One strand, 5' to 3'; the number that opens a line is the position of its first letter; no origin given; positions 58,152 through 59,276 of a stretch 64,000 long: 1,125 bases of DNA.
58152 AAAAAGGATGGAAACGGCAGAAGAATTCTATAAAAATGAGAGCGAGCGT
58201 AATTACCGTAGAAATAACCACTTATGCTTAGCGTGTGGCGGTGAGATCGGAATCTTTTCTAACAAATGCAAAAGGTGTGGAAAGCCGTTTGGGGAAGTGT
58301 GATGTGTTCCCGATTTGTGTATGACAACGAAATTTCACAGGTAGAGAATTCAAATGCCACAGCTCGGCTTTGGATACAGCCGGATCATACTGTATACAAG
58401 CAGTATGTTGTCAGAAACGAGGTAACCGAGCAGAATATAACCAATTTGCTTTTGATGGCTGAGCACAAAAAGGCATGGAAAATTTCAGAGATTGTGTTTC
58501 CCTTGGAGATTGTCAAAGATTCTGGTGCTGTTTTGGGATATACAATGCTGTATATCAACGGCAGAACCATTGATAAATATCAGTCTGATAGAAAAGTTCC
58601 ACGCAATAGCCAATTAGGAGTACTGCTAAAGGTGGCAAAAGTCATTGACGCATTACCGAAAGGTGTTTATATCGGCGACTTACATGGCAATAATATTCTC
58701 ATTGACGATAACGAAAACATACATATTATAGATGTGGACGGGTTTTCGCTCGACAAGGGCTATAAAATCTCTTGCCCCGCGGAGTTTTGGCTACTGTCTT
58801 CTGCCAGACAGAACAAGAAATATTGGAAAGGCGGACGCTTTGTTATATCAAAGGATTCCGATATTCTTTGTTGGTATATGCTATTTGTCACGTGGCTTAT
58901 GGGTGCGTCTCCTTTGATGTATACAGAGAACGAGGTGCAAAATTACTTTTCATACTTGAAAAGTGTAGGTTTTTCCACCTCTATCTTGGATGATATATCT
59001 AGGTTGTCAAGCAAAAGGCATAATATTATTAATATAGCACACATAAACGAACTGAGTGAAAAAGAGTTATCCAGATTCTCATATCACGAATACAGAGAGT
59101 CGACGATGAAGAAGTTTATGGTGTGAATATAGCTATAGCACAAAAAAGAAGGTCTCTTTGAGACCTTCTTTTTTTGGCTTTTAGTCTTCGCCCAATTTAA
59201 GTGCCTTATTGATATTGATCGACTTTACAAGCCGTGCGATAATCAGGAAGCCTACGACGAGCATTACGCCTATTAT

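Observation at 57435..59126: Recombinase-less 1.67-kb cassette (zinc-ribbon LRR protein + kinase-fold protein) inserted in the last codons of trkA, flanked by 27-bp perfect direct repeats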

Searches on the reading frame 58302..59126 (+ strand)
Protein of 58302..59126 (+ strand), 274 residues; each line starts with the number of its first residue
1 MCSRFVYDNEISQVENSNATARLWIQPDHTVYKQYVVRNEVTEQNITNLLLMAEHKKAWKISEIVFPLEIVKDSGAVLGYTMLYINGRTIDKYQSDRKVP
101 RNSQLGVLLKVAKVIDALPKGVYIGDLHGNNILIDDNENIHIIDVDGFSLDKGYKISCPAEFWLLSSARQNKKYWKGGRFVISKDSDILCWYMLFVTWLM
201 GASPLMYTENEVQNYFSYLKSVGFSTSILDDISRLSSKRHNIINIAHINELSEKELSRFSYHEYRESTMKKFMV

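Call 7: search_protein_families(library=pfam, proteins=[window:58302-59123:+], max_evalue=0.1)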
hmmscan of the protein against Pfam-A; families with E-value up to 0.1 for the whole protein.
window:58302-59123:+ (274 aa): 2 families
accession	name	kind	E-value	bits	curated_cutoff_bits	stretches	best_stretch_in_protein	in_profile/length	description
PF23813.1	AdfA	-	0.065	13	27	0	160-207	20-68/211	Anti-DarT factor A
PF03109.22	ABC1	-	0.097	12.2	22.9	0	81-144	146-210/244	ABC1 atypical kinase-like domain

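Call 8: search_protein_families(library=padloc, proteins=[window:58302-59123:+], max_evalue=1)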
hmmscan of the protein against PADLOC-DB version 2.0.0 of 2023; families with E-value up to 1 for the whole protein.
window:58302-59123:+ (274 aa): 7 families
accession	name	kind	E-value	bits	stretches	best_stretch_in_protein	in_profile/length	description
PDLC04047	PD-T4-6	-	5.4e-05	20.4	1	80-152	88-161/327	-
PDLC03921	MkoA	-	7e-05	18.6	1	80-152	568-639/1607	-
PDLC04056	PD-T4-6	-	0.0015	15.7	1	78-145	83-150/415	-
PDLC04060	PD-T4-6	-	0.0036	14.3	1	81-144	86-151/486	-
PDLC04042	PD-T4-6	-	0.0078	13.9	1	76-144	82-152/292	-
PDLC01088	C3a189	-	0.024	11.2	1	81-139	75-134/840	kinase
PDLC04054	PD-T4-6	-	0.061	10.7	1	81-145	89-155/347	-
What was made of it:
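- On PD-T4-6 defence kinase (PADLOC): The best hit is E 5.4e-5 at 20 bits and covers residues 80-152 only (call 8).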

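Call 9: search_protein_families(library=ncbifam, proteins=[window:58302-59123:+], max_evalue=0.1)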
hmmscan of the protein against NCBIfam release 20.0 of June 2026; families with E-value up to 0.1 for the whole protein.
window:58302-59123:+ (274 aa): 4 families
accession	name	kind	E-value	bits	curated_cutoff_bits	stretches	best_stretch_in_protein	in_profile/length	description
NF038151.1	lanthi_synth_III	equivalog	0.00017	20.2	575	1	103-146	337-381/833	class III lanthionine synthetase LanKC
NF002475.0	PRK01723.1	equivalog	0.0034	16.4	142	1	111-149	152-191/241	3-deoxy-D-manno-octulosonic acid kinase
NF038150.1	lanthi_synth_IV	equivalog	0.058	11.7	650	1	96-148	292-345/851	class IV lanthionine synthetase LanL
NF052427.1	StpK7MSMEG_1200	equivalog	0.059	11.8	900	1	81-145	85-152/601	serine/threonine protein kinase StpK7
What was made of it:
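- On Protein-kinase-like (Hanks-type/ePK) superfamily (gene 2): NCBIfam hits (LanKC kinase domain 1.7e-4, Kdo kinase 3e-3) lie far below their cut-offs (call 9).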

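Call 11: find_encoding_contigs(protein=window:58302-59126:+, flank=6000, max_places=10)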
Protein window:58302-59126:+ (274 aa): 7 contigs read that carry it; 5 places shown.
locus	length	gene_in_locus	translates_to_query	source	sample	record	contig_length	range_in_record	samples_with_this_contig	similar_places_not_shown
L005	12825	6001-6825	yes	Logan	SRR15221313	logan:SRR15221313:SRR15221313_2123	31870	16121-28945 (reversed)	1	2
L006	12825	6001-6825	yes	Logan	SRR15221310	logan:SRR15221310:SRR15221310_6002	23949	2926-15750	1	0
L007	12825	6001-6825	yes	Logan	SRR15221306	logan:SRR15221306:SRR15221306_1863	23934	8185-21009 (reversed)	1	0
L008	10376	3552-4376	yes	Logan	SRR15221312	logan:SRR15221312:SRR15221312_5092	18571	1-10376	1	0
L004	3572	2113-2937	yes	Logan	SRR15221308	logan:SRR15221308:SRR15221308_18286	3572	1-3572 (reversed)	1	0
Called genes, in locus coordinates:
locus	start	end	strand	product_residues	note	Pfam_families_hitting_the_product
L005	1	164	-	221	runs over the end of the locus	PF06964:Alpha-L-AF_C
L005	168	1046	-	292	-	PF22848:ASD1_dom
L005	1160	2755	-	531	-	PF00009:GTP_EFTU, PF01926:MMR_HSR1 (weak), PF22042:EF-G_D2, PF03144:GTP_EFTU_D2, PF16658:RF3_C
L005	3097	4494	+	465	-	PF02386:TrkH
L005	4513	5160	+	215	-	PF02254:TrkA_N, PF02080:TrkA_C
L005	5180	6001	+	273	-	PF13306:LRR_5, PF13855:LRR_8 (faint)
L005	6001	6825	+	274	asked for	-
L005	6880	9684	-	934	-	PF02687:FtsX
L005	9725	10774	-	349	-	PF01551:Peptidase_M23 (faint), PF00364:Biotin_lipoyl (faint), PF25917:BSH_RND (weak), PF25973:BSH_CzcB (weak), PF25984:BSH_YknX (weak), PF25967:RND-MFP_C (weak), PF25975:CzcB_C, PF25989:YknX_C (weak)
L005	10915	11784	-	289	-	PF04383:KilA-N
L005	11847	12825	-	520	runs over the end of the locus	PF16990:CBM_35 (weak), PF02156:Glyco_hydro_26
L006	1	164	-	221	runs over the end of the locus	PF06964:Alpha-L-AF_C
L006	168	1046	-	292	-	PF22848:ASD1_dom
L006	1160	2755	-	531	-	PF00009:GTP_EFTU, PF01926:MMR_HSR1 (weak), PF22042:EF-G_D2, PF03144:GTP_EFTU_D2, PF16658:RF3_C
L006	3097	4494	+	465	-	PF02386:TrkH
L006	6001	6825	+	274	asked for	-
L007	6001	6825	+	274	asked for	-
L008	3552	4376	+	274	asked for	-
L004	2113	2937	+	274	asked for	-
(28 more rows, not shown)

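Call 12: find_homologous_proteins(query=window:58302-59123:+, max_evalue=0.001)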
Query window:58302-59123:+ (274 aa): 12 proteins with E <= 0.001 among 362 candidates.
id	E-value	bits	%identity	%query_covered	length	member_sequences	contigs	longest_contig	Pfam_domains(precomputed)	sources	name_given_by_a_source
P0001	1.9e-180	616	99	100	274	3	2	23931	-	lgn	-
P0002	1.9e-103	363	61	96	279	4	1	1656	-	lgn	-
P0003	3.6e-93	330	60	87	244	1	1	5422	-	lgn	-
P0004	8.4e-56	207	40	96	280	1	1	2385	-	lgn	-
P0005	1.2e-54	203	42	96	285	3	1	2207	-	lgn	-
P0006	5.5e-54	201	41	94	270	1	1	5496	-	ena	-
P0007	1.2e-53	200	40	93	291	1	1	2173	-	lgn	-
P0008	2.4e-53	199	42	96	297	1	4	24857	-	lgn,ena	-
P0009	1.3e-52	197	41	94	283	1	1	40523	-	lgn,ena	-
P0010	1.6e-52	196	40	95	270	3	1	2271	-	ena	-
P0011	2.4e-52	196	41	96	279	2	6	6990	-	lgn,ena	-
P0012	4.0e-46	175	37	94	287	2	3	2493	-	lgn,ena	-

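Call 19: find_encoding_contigs(protein=P0003, flank=6000, max_places=4)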
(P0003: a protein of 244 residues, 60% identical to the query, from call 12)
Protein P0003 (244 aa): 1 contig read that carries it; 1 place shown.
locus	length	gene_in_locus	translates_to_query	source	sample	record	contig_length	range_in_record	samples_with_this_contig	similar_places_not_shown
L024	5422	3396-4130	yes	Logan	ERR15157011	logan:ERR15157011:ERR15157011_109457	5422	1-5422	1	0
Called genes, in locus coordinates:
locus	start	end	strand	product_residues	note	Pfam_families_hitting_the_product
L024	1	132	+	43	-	?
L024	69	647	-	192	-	-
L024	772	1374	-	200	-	-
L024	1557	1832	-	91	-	PF00239:Resolvase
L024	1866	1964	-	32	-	-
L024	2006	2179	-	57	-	-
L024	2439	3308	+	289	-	PF13306:LRR_5, PF13855:LRR_8 (faint)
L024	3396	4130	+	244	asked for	-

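Call 20: find_encoding_contigs(protein=P0009, flank=8000, max_places=4)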
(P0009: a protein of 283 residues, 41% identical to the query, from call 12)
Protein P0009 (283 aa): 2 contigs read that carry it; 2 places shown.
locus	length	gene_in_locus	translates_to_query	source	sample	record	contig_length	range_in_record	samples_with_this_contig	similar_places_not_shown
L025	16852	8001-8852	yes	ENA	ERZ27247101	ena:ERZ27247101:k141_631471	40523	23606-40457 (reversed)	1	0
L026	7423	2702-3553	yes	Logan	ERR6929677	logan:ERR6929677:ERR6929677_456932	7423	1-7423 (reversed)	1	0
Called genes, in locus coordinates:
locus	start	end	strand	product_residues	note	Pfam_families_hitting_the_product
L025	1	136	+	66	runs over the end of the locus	?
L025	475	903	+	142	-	-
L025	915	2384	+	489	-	PF18555:MobL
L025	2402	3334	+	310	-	PF13154:DUF3991, PF13155:Toprim_2, PF13362:Toprim_3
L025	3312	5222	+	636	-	PF02534:T4SS-DNA_transf, PF10412:TrwB_AAD_bind, PF12696:TraG-D_C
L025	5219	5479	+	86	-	PF13730:HTH_36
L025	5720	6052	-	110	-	PF12844:HTH_19, PF13560:HTH_31, PF01381:HTH_3, PF13443:HTH_26 (weak)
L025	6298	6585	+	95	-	PF13560:HTH_31 (weak), PF12844:HTH_19 (weak), PF01381:HTH_3 (weak)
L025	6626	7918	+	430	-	PF13306:LRR_5, PF13855:LRR_8 (faint), PF13306:LRR_5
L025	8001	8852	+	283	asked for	-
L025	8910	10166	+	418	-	PF13855:LRR_8 (faint), PF13306:LRR_5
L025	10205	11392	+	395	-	PF13421:Band_7_1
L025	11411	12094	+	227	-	-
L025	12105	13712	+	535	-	PF00415:RCC1 (faint), PF25390:WD40_RLD, PF13540:RCC1_2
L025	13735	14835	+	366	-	-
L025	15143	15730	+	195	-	PF00515:TPR_1 (weak), PF07719:TPR_2 (weak), PF00575:S1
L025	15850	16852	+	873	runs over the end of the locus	PF13676:TIR_2, PF13306:LRR_5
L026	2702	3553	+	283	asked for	-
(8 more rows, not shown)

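Call 21: find_encoding_contigs(protein=P0008, flank=8000, max_places=4)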
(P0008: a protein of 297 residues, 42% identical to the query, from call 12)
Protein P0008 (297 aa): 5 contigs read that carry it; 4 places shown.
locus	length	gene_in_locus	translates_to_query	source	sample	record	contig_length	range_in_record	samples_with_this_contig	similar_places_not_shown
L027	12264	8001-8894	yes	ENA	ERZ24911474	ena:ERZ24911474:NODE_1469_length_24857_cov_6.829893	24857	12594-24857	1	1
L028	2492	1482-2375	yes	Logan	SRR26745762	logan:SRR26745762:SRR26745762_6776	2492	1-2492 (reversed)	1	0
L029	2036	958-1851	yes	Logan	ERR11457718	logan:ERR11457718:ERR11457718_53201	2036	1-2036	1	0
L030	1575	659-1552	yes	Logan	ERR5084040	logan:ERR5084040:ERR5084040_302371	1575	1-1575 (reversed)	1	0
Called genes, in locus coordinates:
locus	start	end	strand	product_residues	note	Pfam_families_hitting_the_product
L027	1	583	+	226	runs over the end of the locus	-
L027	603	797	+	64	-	-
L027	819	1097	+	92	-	-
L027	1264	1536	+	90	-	-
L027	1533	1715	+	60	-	-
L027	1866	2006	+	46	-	-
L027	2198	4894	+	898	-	-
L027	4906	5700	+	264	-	-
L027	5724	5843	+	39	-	-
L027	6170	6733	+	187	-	-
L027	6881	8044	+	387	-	PF13306:LRR_5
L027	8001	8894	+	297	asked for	-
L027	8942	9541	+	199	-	-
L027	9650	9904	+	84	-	-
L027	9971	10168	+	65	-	-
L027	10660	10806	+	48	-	-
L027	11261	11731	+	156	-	PF01797:Y1_Tnp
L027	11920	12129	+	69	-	PF12957:DUF3846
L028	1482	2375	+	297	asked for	-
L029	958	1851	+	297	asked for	-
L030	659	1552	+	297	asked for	-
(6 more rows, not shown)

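Call 25: find_encoding_contigs(protein=P0002, flank=6000, max_places=6)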
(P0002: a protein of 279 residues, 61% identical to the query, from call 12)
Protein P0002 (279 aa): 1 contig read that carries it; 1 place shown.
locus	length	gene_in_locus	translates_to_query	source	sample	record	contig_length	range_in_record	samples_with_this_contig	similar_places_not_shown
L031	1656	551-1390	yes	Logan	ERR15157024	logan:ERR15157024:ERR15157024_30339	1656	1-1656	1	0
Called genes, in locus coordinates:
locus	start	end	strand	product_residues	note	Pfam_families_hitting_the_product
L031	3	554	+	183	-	?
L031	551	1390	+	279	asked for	-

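Call 26: find_encoding_contigs(protein=P0011, flank=6000, max_places=6)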
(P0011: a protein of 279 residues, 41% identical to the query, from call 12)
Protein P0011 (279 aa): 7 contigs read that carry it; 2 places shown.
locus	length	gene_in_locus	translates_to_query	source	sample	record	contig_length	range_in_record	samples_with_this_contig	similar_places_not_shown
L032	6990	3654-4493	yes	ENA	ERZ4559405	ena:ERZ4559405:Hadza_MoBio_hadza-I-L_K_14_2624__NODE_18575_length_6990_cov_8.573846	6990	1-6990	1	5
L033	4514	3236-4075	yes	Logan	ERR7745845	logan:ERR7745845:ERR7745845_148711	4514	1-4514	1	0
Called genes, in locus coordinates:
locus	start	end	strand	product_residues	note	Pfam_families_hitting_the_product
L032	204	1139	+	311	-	-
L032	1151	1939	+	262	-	-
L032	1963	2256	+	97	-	-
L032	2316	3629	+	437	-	PF13306:LRR_5, PF13855:LRR_8 (faint), PF13306:LRR_5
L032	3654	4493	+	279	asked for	-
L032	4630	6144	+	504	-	PF00239:Resolvase, PF07508:Recombinase, PF13408:Zn_ribbon_recom, PF14287:DUF4368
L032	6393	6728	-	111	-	PF01695:IstB_IS21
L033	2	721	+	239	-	?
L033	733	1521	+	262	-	-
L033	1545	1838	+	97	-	-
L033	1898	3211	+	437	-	PF13306:LRR_5, PF13855:LRR_8 (faint), PF13306:LRR_5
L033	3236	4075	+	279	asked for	-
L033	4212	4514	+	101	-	?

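Call 27: find_encoding_contigs(protein=P0006, flank=6000, max_places=4)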
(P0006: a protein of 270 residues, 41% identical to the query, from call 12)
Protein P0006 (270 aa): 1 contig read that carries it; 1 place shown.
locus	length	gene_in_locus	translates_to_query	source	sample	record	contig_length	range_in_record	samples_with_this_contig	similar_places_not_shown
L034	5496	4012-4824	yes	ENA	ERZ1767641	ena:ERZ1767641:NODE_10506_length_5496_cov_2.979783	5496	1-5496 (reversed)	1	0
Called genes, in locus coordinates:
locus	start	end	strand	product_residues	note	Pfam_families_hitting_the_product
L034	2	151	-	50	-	?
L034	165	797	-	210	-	-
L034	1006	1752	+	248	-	PF03419:Peptidase_U4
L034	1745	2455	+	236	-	PF04542:Sigma70_r2, PF08281:Sigma70_r4_2 (weak), PF04545:Sigma70_r4, PF01381:HTH_3 (weak)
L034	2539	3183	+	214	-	PF06971:Put_DNA-bind_N, PF02629:CoA_binding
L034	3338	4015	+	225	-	PF13306:LRR_5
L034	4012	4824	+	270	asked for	-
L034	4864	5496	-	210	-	?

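Call 29: predict_structure(alignment_id=A1)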
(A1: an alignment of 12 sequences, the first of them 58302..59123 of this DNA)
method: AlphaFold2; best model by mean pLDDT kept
length: 274 residues; sequences in the alignment: 12
mean_pLDDT: 91.7   pTM: 0.89
mean pLDDT of the five models: 91.7, 89.9, 89.9, 88.8, 87.6
residues with pLDDT >= 90: 221; 70-90: 44; 50-70: 7; < 50: 2
segments of 3 or more residues with pLDDT < 50: none
pLDDT, mean of each block of 10 residues (from residue 1): 79 79 94 94 95 95 97 94 96 94 96 97 93 97 95 90 74 89 95 95 89 94 94 92 95 87 92 77
secondary structure, 60 per line:
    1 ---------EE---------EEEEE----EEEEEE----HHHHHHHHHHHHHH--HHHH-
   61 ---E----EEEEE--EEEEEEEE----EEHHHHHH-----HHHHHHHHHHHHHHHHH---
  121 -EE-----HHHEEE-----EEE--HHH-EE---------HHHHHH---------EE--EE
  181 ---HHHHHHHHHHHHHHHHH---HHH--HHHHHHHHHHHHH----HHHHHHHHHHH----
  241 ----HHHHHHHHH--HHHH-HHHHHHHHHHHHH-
elements in order: E21-25 E30-35 H40-53 H56-59 E69-73 E76-83 H90-95 H101-117 E132-134 E140-142 H160-165 H184-200 H209-221 H226-236 H245-253 H256-259 H261-273
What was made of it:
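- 58302..59126 (+): Gene 2 (274 aa): stand-alone Hanks-type protein-kinase-like protein with K33, D126-L-H-x-x-N131 and D144-x-D146-G-F. Its last 8-9 residues and its stop come from the right repeat. AlphaFold2 pLDDT 91.7 (call 29).
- On Protein-kinase-like (Hanks-type/ePK) superfamily (gene 2): AlphaFold2 model with pLDDT 91.7 (call 29).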

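Call 31: search_protein_representatives(alignment_id=A1)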
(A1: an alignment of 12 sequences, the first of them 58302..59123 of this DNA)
Query: 12 sequences, 279 profile positions. Proteins with E-value up to 0.001 (for the whole library): 1321; up to 1e-10: 313; up to 1e-30: 45. The best 150 are listed.
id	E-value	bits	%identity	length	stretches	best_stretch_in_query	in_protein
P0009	2.3e-115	400.9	-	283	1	2-278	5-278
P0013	7.2e-109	379.5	-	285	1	4-277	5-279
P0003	9.0e-104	362.8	-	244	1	38-277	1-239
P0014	7.7e-103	359.8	-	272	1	12-277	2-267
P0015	1.9e-94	332.3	-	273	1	14-276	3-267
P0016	8.8e-94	330.1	-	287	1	8-277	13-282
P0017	9.2e-93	326.7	-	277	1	11-277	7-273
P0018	1.2e-92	326.3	-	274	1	10-276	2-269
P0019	1.0e-88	313.4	-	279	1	11-274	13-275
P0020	1.2e-87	309.9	-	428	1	16-277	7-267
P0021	3.5e-87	308.4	-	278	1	14-274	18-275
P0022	5.5e-84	297.9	-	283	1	9-276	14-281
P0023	1.0e-75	270.8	-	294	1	8-277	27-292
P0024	4.4e-67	242.5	-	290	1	7-276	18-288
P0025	1.1e-64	234.7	-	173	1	108-277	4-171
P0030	2.2e-58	213.9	-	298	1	11-274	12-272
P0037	1.7e-52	194.6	-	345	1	7-276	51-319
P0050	1.5e-33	132.5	-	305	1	15-273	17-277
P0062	1.4e-28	116.2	-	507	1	41-275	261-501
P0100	4.3e-22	94.9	-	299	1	37-273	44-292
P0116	6.7e-21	91.0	-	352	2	38-248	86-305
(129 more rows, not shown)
